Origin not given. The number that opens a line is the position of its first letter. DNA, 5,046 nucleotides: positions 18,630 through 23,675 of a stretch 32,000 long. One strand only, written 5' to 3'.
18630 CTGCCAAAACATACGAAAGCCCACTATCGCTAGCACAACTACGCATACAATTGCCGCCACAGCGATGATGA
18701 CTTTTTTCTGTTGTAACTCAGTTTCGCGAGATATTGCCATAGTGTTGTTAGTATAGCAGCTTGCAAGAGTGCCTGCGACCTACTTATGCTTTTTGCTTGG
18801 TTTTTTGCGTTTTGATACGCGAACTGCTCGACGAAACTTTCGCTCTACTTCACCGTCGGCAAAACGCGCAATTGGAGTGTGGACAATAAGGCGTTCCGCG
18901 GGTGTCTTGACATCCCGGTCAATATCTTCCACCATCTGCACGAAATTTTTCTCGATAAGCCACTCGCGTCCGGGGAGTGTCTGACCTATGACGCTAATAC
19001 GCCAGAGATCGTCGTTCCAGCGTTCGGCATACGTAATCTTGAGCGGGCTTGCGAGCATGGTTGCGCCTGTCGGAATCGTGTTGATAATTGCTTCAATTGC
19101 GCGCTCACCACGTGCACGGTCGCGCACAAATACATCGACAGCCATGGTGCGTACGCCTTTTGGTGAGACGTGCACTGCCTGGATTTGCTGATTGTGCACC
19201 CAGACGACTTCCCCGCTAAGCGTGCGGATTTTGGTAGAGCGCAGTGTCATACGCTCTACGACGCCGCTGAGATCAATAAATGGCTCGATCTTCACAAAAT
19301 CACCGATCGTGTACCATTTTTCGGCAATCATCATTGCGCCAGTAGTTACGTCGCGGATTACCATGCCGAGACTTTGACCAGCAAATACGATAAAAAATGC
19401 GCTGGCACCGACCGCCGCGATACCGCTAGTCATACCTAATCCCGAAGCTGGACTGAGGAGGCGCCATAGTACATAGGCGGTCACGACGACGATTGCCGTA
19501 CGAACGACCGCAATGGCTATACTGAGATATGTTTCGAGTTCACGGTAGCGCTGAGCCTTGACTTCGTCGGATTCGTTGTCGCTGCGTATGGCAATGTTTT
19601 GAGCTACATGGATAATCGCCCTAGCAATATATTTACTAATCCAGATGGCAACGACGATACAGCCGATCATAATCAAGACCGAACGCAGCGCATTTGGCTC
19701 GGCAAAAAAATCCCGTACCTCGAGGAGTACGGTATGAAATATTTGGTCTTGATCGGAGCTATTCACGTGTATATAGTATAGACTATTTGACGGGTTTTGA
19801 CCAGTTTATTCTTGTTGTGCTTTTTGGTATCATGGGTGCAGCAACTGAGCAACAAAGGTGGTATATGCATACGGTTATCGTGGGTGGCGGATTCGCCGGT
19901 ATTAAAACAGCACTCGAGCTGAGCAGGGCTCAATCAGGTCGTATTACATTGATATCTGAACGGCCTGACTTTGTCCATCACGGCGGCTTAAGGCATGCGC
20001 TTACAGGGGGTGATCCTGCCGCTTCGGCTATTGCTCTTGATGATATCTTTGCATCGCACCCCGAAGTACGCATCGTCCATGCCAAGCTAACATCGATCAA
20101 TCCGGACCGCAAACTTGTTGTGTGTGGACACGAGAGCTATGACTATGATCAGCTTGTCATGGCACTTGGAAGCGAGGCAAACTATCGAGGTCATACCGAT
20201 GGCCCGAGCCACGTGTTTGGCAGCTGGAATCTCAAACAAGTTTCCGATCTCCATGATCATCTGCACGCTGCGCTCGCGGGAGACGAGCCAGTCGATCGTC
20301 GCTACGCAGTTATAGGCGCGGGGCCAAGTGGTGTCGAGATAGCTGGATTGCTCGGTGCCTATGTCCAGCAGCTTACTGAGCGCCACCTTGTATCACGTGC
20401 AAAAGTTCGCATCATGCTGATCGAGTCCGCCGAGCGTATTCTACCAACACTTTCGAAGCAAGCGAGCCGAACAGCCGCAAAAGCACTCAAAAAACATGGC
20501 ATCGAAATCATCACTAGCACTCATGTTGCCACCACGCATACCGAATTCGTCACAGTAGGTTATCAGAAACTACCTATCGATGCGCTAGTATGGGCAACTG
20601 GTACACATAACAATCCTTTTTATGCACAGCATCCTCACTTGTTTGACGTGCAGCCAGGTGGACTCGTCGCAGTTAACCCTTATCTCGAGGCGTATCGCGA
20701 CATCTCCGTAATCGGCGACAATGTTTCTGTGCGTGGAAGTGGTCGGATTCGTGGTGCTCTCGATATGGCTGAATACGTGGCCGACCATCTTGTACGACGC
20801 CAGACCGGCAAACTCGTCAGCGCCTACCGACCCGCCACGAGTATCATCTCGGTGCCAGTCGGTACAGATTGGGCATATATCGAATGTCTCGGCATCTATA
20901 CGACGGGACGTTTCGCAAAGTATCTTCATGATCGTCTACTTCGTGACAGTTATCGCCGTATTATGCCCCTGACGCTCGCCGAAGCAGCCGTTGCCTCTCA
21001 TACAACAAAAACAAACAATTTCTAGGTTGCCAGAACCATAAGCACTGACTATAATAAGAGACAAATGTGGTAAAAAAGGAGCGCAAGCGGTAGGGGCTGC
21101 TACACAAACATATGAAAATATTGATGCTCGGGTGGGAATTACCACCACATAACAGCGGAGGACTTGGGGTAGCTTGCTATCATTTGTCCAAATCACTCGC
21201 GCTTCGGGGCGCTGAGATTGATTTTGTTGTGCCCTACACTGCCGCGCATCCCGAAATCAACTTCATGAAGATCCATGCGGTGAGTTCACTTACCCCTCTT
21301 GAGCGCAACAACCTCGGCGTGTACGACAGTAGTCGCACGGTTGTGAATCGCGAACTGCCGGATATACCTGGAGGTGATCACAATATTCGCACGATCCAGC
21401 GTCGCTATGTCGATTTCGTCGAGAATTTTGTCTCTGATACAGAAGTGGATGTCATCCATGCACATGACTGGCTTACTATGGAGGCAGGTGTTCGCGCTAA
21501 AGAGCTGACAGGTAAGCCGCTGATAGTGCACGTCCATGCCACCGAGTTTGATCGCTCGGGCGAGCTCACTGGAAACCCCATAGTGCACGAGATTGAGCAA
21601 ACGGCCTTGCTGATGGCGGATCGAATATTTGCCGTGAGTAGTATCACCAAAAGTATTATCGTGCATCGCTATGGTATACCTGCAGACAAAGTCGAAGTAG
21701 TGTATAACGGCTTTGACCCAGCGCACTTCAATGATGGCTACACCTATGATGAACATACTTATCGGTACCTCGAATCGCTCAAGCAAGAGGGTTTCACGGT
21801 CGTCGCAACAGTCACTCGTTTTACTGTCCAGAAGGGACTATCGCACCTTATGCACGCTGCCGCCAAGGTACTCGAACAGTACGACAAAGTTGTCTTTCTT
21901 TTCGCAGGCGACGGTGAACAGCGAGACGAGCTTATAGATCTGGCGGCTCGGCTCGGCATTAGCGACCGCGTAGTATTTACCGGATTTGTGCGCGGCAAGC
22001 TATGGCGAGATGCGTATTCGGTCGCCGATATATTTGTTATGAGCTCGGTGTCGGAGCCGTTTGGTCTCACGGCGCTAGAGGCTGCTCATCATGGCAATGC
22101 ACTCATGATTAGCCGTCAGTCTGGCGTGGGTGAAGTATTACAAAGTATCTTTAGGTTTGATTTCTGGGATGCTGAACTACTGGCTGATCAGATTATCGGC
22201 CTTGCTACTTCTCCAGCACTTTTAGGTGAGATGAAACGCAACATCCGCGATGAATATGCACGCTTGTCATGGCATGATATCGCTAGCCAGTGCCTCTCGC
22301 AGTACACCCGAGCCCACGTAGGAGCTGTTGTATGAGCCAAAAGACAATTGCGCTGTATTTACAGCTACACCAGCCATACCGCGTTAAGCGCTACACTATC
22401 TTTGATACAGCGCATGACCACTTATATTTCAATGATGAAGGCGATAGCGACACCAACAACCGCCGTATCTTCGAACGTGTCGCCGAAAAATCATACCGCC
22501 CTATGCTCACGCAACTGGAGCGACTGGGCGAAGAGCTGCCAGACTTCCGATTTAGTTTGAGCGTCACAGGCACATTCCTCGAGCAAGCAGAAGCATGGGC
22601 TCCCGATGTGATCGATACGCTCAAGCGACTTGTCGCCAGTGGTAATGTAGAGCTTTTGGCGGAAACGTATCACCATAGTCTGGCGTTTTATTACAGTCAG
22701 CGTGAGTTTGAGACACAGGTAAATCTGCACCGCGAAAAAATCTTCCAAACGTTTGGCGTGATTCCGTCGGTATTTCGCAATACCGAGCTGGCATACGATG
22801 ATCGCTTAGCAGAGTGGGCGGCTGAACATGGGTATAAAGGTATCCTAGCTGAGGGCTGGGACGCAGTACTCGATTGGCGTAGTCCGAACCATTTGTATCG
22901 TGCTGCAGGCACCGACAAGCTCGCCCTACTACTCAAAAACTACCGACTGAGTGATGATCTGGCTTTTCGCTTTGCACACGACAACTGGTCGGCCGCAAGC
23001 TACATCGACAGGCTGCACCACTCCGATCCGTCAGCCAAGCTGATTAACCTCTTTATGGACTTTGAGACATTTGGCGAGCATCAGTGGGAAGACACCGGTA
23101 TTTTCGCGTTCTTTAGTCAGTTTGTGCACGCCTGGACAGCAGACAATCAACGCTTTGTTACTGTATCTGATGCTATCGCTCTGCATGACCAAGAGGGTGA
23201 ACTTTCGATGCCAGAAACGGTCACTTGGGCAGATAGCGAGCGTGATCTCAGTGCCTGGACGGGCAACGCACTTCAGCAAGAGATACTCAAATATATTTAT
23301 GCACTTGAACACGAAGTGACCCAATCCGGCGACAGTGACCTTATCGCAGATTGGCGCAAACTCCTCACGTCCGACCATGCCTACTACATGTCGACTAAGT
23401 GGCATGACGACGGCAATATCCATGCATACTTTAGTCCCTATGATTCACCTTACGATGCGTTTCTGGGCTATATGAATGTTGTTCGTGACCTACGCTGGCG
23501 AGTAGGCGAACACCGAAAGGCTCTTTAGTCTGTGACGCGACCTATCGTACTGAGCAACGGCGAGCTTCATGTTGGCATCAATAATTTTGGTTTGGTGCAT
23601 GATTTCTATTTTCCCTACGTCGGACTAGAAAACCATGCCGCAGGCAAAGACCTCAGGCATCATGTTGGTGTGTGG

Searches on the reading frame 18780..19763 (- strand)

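Call 49: search_protein_families(library=pfam, proteins=[window:18780-19763:-], max_evalue=0.0001)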
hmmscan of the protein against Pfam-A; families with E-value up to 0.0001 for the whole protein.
window:18780-19763:- (327 aa): 1 family
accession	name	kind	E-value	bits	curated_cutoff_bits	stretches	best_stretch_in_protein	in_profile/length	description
PF00924.24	MS_channel_2nd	-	4.5e-11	43.1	20.2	1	135-195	2-59/68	Mechanosensitive ion channel, beta-domain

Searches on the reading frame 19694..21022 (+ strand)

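Call 49: search_protein_families(library=pfam, proteins=[window:19694-21022:+], max_evalue=0.0001)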
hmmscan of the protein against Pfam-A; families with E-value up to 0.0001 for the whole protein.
window:19694-21022:+ (443 aa): 4 families
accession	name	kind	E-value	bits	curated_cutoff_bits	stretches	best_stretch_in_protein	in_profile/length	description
PF07992.20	Pyr_redox_2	-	3.9e-36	125.4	26.1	1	59-344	2-277/291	Pyridine nucleotide-disulphide oxidoreductase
PF00070.33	Pyr_redox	-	1.2e-12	48.6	22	1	204-282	2-67/82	Pyridine nucleotide-disulphide oxidoreductase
PF01266.30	DAO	-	4.7e-07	30.1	27.9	0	60-93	2-34/353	FAD dependent oxidoreductase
PF13738.12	Pyr_redox_3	-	1.5e-05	24.8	30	0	186-328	149-290/305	Pyridine nucleotide-disulphide oxidoreductase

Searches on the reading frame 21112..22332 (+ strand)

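Call 49: search_protein_families(library=pfam, proteins=[window:21112-22332:+], max_evalue=0.0001)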
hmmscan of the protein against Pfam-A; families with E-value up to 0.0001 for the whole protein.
window:21112-22332:+ (407 aa): 6 families
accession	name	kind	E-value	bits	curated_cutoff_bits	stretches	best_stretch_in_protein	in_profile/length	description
PF00534.26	Glycos_transf_1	-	2.5e-24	86.1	26.4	1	223-379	10-170/172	Glycosyl transferases group 1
PF13439.12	Glyco_transf_4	-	3.3e-23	83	28.5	1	16-204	2-169/170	Glycosyltransferase Family 4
PF13692.12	Glyco_trans_1_4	-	8.9e-22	78.3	27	1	230-365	3-140/142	Glycosyl transferases group 1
PF13579.12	Glyco_trans_4_4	-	1.9e-16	61.2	29.7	1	16-200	1-158/158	Glycosyl transferase 4-like domain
PF08323.17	Glyco_transf_5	-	3e-15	57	22.7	1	2-176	1-217/239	Starch synthase catalytic domain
PF20706.3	GT4-conflict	-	1.1e-10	41.5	26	1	113-348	83-325/385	Family 4 Glycosyltransferase in conflict systems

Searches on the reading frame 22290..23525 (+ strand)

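Call 49: search_protein_families(library=pfam, proteins=[window:22290-23525:+], max_evalue=0.0001)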
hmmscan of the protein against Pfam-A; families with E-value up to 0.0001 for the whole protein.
window:22290-23525:+ (412 aa): 2 families
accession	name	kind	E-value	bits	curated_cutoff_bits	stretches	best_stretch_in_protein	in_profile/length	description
PF03065.20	Glyco_hydro_57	-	6.1e-62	210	21.2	1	21-308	1-291/291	Glycosyl hydrolase family 57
PF01522.26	Polysacc_deac_1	-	1.3e-06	28.8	23.1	1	103-184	43-123/124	Polysaccharide deacetylase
